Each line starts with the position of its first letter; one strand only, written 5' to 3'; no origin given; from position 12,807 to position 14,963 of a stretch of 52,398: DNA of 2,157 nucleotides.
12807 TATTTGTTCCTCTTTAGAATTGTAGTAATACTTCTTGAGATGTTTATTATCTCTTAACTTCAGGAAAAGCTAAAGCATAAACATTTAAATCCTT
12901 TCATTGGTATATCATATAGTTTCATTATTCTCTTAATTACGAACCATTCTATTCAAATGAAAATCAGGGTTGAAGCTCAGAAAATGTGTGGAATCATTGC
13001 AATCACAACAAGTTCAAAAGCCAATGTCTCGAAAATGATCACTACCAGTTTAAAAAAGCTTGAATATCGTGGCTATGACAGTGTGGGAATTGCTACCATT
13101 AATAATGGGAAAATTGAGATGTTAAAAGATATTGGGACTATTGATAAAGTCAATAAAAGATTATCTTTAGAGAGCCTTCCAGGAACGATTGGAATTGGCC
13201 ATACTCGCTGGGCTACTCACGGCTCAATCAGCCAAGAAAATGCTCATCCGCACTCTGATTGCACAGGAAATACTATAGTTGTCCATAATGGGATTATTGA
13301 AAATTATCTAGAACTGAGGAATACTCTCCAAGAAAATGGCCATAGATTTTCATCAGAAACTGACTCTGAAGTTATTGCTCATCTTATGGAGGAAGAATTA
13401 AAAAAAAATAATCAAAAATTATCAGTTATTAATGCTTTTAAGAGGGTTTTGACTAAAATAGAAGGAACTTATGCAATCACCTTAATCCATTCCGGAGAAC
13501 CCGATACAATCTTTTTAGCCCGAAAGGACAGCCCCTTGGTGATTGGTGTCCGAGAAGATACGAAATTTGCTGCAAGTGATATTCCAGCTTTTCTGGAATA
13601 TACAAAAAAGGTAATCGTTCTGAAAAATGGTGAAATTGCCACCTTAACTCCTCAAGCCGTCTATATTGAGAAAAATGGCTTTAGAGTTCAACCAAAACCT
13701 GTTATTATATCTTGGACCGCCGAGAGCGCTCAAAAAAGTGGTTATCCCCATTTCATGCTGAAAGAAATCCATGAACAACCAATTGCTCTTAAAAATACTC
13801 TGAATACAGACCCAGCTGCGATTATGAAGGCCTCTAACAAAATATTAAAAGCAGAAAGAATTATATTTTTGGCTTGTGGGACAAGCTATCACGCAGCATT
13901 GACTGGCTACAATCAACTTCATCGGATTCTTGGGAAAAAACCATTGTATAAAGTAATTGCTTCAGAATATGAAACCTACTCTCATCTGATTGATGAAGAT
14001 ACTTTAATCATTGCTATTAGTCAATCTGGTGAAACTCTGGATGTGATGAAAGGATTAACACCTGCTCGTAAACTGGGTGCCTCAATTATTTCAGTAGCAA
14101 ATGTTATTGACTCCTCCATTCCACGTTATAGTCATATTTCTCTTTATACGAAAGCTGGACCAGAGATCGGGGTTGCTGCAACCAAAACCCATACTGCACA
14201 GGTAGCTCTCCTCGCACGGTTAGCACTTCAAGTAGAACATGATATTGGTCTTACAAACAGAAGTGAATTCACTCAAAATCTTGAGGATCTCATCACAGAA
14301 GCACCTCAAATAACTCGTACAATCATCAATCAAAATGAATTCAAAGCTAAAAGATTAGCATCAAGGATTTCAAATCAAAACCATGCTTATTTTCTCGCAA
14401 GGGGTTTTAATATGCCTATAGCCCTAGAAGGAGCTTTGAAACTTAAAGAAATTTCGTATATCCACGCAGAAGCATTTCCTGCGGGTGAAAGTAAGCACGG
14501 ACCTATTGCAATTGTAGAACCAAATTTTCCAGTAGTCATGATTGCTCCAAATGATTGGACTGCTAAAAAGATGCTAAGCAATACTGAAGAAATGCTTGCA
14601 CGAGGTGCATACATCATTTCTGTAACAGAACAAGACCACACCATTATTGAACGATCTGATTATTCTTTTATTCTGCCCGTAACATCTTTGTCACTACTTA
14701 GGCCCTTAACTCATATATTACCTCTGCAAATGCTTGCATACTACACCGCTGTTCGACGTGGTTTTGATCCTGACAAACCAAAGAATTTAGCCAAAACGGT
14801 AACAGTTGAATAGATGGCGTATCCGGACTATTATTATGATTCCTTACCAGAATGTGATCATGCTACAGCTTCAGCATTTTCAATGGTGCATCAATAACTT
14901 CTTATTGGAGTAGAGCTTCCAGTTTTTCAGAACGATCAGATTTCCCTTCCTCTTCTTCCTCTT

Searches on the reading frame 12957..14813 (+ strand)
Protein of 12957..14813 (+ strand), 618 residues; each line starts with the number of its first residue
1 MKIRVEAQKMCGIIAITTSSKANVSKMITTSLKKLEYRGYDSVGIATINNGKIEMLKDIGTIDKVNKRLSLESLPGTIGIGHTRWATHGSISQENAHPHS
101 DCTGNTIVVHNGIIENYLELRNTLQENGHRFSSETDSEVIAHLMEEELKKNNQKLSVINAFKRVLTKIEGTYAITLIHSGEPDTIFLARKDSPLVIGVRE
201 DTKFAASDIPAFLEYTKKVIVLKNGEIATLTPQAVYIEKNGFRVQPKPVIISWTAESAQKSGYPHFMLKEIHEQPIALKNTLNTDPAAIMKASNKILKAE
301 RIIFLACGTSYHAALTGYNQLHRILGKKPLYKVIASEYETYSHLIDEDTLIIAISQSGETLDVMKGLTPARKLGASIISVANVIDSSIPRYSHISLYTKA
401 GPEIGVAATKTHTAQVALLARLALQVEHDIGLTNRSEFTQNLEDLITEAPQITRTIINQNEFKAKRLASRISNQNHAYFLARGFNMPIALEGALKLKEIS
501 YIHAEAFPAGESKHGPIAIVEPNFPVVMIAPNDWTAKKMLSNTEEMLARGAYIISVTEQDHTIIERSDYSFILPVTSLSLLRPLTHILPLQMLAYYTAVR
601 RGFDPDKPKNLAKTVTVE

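Call 8: search_protein_families(library=ncbifam, proteins=[window:12957-14813:+])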
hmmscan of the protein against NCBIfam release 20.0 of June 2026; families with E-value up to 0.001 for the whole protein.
window:12957-14813:+ (618 aa): 21 families
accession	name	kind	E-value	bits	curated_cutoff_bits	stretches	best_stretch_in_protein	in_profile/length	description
NF001484.0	PRK00331.1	subfamily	5.5e-216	718.6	381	1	10-618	1-601/601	isomerizing glutamine--fructose-6-phosphate transaminase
TIGR01135.1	glmS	equivalog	2e-210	700.3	418.05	1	11-618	1-607/607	glutamine--fructose-6-phosphate transaminase (isomerizing)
NF046059.1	NagB_SO3506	equivalog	1.9e-35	122.8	430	1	267-614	4-326/330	glucosamine-6-phosphate deaminase NagB-II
TIGR01134.1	purF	equivalog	5.5e-32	111.7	350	1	11-231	1-218/432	amidophosphoribosyltransferase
NF041128.1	glucosaP_deam_GlmD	equivalog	8.9e-29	100.7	580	1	268-615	4-321/323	glucosamine-6-phosphate deaminase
NF008481.0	PRK11382.1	equivalog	4.4e-17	62.3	430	1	299-609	44-332/340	fructoselysine 6-phosphate deglycase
TIGR01536.1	asn_synth_AEB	equivalog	7.8e-15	54.8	267.1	1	11-216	1-170/517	asparagine synthase (glutamine-hydrolyzing)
NF006949.0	PRK09431.1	equivalog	7.6e-12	44.5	499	1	93-229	57-182/554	asparagine synthase B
NF040776.2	AlsR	equivalog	9.8e-11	41.1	400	1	285-426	115-256/279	transcriptional repressor AlsR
TIGR03104.1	trio_amidotrans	equivalog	6.8e-10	37.8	570.1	1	76-145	41-109/589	N-acetylglutaminylglutamine amidotransferase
NF008458.0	PRK11337.1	equivalog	1.7e-08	33.8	378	1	287-400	129-241/293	MurR/RpiR family transcriptional regulator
TIGR00274.1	TIGR00274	equivalog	2.4e-08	33.4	302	1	345-419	124-200/291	N-acetylmuramic acid 6-phosphate etherase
NF003915.0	PRK05441.1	subfamily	2.6e-08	33.2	168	1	345-422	129-208/300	N-acetylmuramic acid 6-phosphate etherase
NF009222.0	PRK12570.1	subfamily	5.5e-08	32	255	1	347-432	138-225/307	N-acetylmuramic acid 6-phosphate etherase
TIGR03108.1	eps_aminotran_1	hypoth_equivalog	1.6e-07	30.4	816.9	1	78-161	44-125/628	XrtA/PEP-CTERM system amidotransferase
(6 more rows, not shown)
